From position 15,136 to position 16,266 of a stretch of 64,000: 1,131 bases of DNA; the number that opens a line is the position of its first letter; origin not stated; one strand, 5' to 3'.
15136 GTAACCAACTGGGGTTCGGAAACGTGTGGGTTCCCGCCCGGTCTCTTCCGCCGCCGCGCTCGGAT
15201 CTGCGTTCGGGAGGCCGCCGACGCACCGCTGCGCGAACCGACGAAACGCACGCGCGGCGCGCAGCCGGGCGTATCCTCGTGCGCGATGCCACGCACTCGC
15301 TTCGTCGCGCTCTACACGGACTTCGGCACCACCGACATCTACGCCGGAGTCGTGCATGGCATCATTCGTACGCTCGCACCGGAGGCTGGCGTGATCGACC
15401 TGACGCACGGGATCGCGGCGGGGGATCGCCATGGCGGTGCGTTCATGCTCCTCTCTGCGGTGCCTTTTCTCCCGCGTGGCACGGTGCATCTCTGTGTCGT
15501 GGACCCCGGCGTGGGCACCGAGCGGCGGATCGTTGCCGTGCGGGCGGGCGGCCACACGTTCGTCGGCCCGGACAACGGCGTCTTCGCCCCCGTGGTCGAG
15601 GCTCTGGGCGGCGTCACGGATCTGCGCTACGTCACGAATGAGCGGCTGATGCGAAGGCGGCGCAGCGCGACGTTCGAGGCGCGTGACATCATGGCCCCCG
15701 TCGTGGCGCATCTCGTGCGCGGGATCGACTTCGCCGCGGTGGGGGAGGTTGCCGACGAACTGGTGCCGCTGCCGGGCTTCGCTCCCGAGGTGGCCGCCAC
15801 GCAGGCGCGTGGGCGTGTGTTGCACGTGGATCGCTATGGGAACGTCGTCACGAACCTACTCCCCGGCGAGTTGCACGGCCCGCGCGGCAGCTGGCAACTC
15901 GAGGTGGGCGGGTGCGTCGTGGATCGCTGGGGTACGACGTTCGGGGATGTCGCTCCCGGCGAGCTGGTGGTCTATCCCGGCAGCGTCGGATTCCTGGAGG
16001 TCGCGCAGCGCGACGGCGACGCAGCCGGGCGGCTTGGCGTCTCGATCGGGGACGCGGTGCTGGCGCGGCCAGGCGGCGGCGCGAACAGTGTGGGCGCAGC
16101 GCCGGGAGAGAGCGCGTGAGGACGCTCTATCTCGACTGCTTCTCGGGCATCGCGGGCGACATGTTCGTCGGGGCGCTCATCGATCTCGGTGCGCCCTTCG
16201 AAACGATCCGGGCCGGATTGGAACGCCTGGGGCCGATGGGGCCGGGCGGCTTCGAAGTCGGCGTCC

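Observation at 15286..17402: DUF62 SAM hydroxide adenosyltransferase translationally coupled to a LarC-like nickel insertase, without larA/larB/larE in the window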

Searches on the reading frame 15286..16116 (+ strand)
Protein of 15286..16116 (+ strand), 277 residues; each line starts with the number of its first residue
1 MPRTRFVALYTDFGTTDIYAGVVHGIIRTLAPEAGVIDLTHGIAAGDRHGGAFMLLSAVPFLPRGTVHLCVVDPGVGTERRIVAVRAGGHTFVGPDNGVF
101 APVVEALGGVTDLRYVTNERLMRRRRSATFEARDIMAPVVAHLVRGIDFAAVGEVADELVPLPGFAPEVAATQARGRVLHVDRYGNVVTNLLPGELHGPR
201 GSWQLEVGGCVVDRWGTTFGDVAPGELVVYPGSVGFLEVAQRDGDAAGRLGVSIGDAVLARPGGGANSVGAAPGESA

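Call 5: search_protein_families(library=pfam, proteins=[window:15286-16116:+], max_evalue=0.01)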
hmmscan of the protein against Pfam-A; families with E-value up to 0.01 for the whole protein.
window:15286-16116:+ (277 aa): 2 families
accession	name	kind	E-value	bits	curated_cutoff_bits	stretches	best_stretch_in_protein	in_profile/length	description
PF01887.21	SAM_HAT_N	-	1.8e-47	161.2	26.3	1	7-153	1-145/145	SAM hydroxide adenosyltransferase N-terminal domain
PF20257.3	SAM_HAT_C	-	6.3e-21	74.9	25.5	1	176-258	1-83/84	SAM hydroxide adenosyltransferase C-terminal domain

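Call 21: find_homologous_proteins(query=window:15286-16116:+, max_evalue=1e-8)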
Query window:15286-16116:+ (277 aa): 5131 proteins with E <= 1e-8 among 8000 candidates; the best 120 are listed.
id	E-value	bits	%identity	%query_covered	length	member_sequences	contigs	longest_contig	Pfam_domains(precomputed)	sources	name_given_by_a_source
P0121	6.9e-169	578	97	97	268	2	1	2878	PF01887.22,PF20257.4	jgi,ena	-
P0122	1.3e-145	502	86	95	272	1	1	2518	PF01887.22,PF20257.4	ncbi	-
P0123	3.9e-134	464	79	94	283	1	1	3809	PF01887.22,PF20257.4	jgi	-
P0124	8.1e-132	457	78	94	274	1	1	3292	PF01887.22,PF20257.4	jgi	-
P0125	3.8e-131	455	79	94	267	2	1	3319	PF01887.22,PF20257.4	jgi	jgi:S-adenosylmethionine hydrolase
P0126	1.6e-125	436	77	95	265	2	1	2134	PF01887.22,PF20257.4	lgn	-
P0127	2.8e-123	429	76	95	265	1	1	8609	PF01887.22,PF20257.4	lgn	-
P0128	8.6e-123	427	75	94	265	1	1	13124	PF01887.22,PF20257.4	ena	-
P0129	2.3e-118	413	76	88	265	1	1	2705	PF01887.22,PF20257.4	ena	-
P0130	5.9e-117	408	73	94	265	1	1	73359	PF01887.22,PF20257.4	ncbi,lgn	-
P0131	1.3e-115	404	72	94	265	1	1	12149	PF01887.22,PF20257.4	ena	-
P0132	2.2e-115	403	70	96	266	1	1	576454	PF01887.22,PF20257.4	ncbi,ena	-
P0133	1.6e-111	390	67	94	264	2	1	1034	PF01887.22,PF20257.4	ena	-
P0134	2.0e-111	390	70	91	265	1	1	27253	PF01887.22,PF20257.4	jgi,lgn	jgi:S-adenosylmethionine hydrolase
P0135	2.2e-111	390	69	94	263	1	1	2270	PF01887.22,PF20257.4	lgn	-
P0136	5.6e-111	389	69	94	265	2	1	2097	PF01887.22,PF20257.4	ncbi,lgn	-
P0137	8.6e-111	388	69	94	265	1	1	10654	PF01887.22,PF20257.4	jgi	jgi:S-adenosyl-L-methionine hydrolase (adenosine-forming)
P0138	1.1e-110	387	68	94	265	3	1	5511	PF01887.22,PF20257.4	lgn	-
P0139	2.1e-110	387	70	94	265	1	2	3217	PF01887.22,PF20257.4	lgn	-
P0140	7.0e-110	385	69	92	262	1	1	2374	PF01887.22,PF20257.4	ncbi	-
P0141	3.2e-109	383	68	94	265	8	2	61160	PF01887.22,PF20257.4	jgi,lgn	jgi:S-adenosylmethionine hydrolase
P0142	4.0e-109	382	67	94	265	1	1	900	PF01887.22,PF20257.4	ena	-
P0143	8.1e-109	381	67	94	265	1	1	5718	PF01887.22,PF20257.4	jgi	jgi:S-adenosylmethionine hydrolase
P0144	8.8e-109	381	67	91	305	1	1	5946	PF01887.22,PF20257.4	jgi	-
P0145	9.9e-109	381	68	94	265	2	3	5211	PF01887.22,PF20257.4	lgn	-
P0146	1.5e-108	381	67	94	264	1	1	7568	PF01887.22,PF20257.4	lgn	-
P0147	2.0e-108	380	67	94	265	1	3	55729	PF01887.22,PF20257.4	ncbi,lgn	-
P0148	2.3e-108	380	67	96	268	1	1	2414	PF01887.22,PF20257.4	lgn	-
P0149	2.6e-108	380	67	94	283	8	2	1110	PF01887.22,PF20257.4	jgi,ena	-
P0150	2.9e-108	380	67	94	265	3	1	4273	PF01887.22,PF20257.4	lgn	-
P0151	4.4e-108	379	67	94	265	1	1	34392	PF01887.22,PF20257.4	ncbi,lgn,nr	ncbi:MAG: SAM-dependent chlorinase/fluorinase [Planctomycetes bacterium]|nr:SAM-dependent chlorinase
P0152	6.6e-108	378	66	94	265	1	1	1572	PF01887.22,PF20257.4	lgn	-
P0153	6.7e-108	378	67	94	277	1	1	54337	PF01887.22,PF20257.4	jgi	-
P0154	1.3e-107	377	66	94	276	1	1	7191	PF01887.22,PF20257.4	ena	-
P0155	3.6e-107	376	66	94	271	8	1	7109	PF01887.22,PF20257.4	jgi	jgi:S-adenosylmethionine hydrolase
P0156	1.4e-106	374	69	94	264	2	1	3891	PF01887.22,PF20257.4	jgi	-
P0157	1.7e-106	374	65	94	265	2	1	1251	PF01887.22,PF20257.4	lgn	-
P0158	3.3e-106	373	67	94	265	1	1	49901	PF01887.22,PF20257.4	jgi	jgi:S-adenosylmethionine hydrolase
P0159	3.6e-106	373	67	94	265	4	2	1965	PF01887.22,PF20257.4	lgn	-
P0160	7.7e-106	372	65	94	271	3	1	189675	PF01887.22,PF20257.4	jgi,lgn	jgi:S-adenosylmethionine hydrolase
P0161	1.7e-105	371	66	94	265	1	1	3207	PF01887.22,PF20257.4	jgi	jgi:S-adenosyl-L-methionine hydrolase (adenosine-forming)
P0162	2.1e-105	370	65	94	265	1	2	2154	PF01887.22,PF20257.4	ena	-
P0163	3.8e-104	366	64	94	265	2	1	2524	PF01887.22,PF20257.4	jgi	jgi:S-adenosylmethionine hydrolase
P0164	4.0e-104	366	64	91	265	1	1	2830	PF01887.22,PF20257.4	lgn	-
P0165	8.5e-104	365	65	88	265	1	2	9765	PF01887.22,PF20257.4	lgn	-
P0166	5.8e-103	362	64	92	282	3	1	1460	PF01887.22,PF20257.4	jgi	jgi:S-adenosylmethionine hydrolase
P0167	1.1e-102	361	64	94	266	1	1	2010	PF01887.22,PF20257.4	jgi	jgi:S-adenosylmethionine hydrolase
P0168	1.3e-102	361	62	94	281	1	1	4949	PF01887.22,PF20257.4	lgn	-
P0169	7.2e-102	359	65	94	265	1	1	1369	PF01887.22,PF20257.4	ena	-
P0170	2.2e-101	357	65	94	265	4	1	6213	PF01887.22,PF20257.4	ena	-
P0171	1.1e-100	355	63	94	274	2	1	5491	PF01887.22,PF20257.4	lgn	-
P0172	1.6e-100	354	67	92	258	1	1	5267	PF01887.22,PF20257.4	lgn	-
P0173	3.9e-100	353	64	93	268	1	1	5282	PF01887.22,PF20257.4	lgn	-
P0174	5.4e-99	349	62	94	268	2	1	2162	PF01887.22,PF20257.4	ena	-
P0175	5.7e-99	349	66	92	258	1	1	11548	PF01887.22,PF20257.4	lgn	-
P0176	2.0e-96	341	62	94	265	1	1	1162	PF01887.22,PF20257.4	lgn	-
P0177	9.2e-96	339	61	94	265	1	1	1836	PF01887.22,PF20257.4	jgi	jgi:hypothetical protein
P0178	7.5e-94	332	59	94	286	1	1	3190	PF01887.22,PF20257.4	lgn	-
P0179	8.6e-93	329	60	91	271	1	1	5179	PF01887.22,PF20257.4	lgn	-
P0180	8.9e-82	293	72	68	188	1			PF01887.22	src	-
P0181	2.2e-76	275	63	73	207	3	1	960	PF01887.22,PF20257.4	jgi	jgi:S-adenosylmethionine hydrolase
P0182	4.5e-66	241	64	65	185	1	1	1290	PF01887.22,PF20257.4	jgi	jgi:S-adenosylmethionine hydrolase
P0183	2.8e-61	225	54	86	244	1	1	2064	PF01887.22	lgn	-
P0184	1.3e-56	210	48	90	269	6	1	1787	PF01887.22,PF20257.4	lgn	-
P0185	3.5e-56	209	45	92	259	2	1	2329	PF01887.22,PF20257.4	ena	-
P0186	4.1e-55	205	46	98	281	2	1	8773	PF01887.22,PF20257.4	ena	-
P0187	6.4e-55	205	46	88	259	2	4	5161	PF01887.22,PF20257.4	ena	-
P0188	1.2e-54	204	44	91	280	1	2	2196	PF01887.22,PF20257.4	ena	-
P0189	1.6e-54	203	44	94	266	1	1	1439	PF01887.22,PF20257.4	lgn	-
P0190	3.7e-54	202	46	91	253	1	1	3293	PF01887.22,PF20257.4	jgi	jgi:S-adenosyl-L-methionine hydrolase (adenosine-forming)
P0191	5.9e-54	201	43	92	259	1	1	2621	PF01887.22,PF20257.4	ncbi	-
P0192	8.7e-54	201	46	93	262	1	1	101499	PF01887.22,PF20257.4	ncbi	-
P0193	1.2e-53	200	45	93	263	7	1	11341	PF01887.22,PF20257.4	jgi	-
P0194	1.7e-53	200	47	92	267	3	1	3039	PF01887.22,PF20257.4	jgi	jgi:S-adenosyl-L-methionine hydrolase (adenosine-forming)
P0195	3.7e-53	199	47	91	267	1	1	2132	PF01887.22,PF20257.4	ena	-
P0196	5.1e-53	198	44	92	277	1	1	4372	PF01887.22,PF20257.4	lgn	-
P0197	5.2e-53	198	42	97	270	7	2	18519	PF01887.22,PF20257.4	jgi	jgi:S-adenosylmethionine hydrolase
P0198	6.1e-53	198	42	94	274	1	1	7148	PF01887.22,PF20257.4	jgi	-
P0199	9.6e-53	197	46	91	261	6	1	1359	PF01887.22,PF20257.4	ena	-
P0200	1.2e-52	197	43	92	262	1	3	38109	PF01887.22,PF20257.4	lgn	-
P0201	1.4e-52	197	41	91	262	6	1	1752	PF01887.22,PF20257.4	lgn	-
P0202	2.1e-52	196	44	90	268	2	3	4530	PF01887.22,PF20257.4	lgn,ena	-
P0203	2.2e-52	196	38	95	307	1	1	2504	PF01887.22,PF20257.4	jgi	jgi:hypothetical protein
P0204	2.2e-52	196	43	94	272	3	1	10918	PF01887.22,PF20257.4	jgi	-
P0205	2.4e-52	196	42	91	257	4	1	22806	PF01887.22,PF20257.4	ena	-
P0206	2.4e-52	196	43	91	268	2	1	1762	PF01887.22,PF20257.4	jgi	jgi:S-adenosylmethionine hydrolase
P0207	2.5e-52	196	42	92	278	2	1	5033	PF01887.22,PF20257.4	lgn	-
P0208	2.5e-52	196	46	93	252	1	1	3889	PF01887.22,PF20257.4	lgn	-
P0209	2.9e-52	196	46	92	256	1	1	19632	PF01887.22,PF20257.4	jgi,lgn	jgi:hypothetical protein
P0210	3.2e-52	196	41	94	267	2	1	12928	PF01887.22,PF20257.4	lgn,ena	-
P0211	3.3e-52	196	46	92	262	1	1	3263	PF01887.22,PF20257.4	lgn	-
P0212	3.6e-52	196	44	95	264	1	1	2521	PF01887.22,PF20257.4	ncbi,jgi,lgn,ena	-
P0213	3.8e-52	195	40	94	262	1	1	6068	PF01887.22,PF20257.4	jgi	jgi:S-adenosylmethionine hydrolase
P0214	5.2e-52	195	46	91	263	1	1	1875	PF01887.22,PF20257.4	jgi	jgi:S-adenosylmethionine hydrolase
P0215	5.3e-52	195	43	91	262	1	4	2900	PF01887.22,PF20257.4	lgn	-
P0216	6.3e-52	195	46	94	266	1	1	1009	PF01887.22,PF20257.4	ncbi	-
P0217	8.2e-52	194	46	93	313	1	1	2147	PF01887.22,PF20257.4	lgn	-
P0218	9.7e-52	194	47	93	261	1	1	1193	PF01887.22,PF20257.4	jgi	jgi:S-adenosylmethionine hydrolase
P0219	1.2e-51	194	41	90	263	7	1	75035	PF01887.22,PF20257.4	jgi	jgi:S-adenosylmethionine hydrolase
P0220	1.2e-51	194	44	92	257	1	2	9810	PF01887.22,PF20257.4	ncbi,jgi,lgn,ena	-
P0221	1.8e-51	193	42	95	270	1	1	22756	PF01887.22,PF20257.4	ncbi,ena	-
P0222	1.8e-51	193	46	90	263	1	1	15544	PF01887.22,PF20257.4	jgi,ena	-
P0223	1.9e-51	193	42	95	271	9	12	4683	PF01887.22,PF20257.4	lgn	-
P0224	1.9e-51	193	43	90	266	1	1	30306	PF01887.22,PF20257.4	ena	-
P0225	2.1e-51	193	44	95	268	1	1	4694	PF01887.22,PF20257.4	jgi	jgi:S-adenosylmethionine hydrolase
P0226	2.1e-51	193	44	91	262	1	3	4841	PF01887.22,PF20257.4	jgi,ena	jgi:hypothetical protein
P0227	2.7e-51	193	43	95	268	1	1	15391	PF01887.22,PF20257.4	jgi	jgi:S-adenosylmethionine hydrolase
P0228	2.8e-51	193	40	94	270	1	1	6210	PF01887.22,PF20257.4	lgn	-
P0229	3.4e-51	192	42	92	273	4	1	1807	PF01887.22,PF20257.4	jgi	-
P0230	3.6e-51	192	45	91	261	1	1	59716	PF01887.22,PF20257.4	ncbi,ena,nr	ncbi:MAG TPA: SAM-dependent chlorinase/fluorinase [Pyrinomonadaceae bacterium]|nr:SAM-dependent chlo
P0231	4.7e-51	192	42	94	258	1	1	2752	PF01887.22,PF20257.4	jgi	jgi:S-adenosyl-L-methionine hydrolase (adenosine-forming)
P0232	4.7e-51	192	45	92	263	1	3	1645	PF01887.22,PF20257.4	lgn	-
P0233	6.2e-51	191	42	92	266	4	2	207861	PF01887.22,PF20257.4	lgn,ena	-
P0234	6.3e-51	191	44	94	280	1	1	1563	PF01887.22,PF20257.4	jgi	jgi:S-adenosylmethionine hydrolase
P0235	6.7e-51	191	44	90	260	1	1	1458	PF01887.22,PF20257.4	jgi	jgi:S-adenosylmethionine hydrolase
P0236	8.1e-51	191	42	94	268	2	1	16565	PF01887.22,PF20257.4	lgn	-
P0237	9.1e-51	191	42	93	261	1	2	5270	PF01887.22,PF20257.4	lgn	-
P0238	9.2e-51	191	41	92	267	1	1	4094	PF01887.22,PF20257.4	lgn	-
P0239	9.9e-51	191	40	91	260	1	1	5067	PF01887.22,PF20257.4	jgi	jgi:hypothetical protein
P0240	1.1e-50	191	44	91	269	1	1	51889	PF01887.22,PF20257.4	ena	-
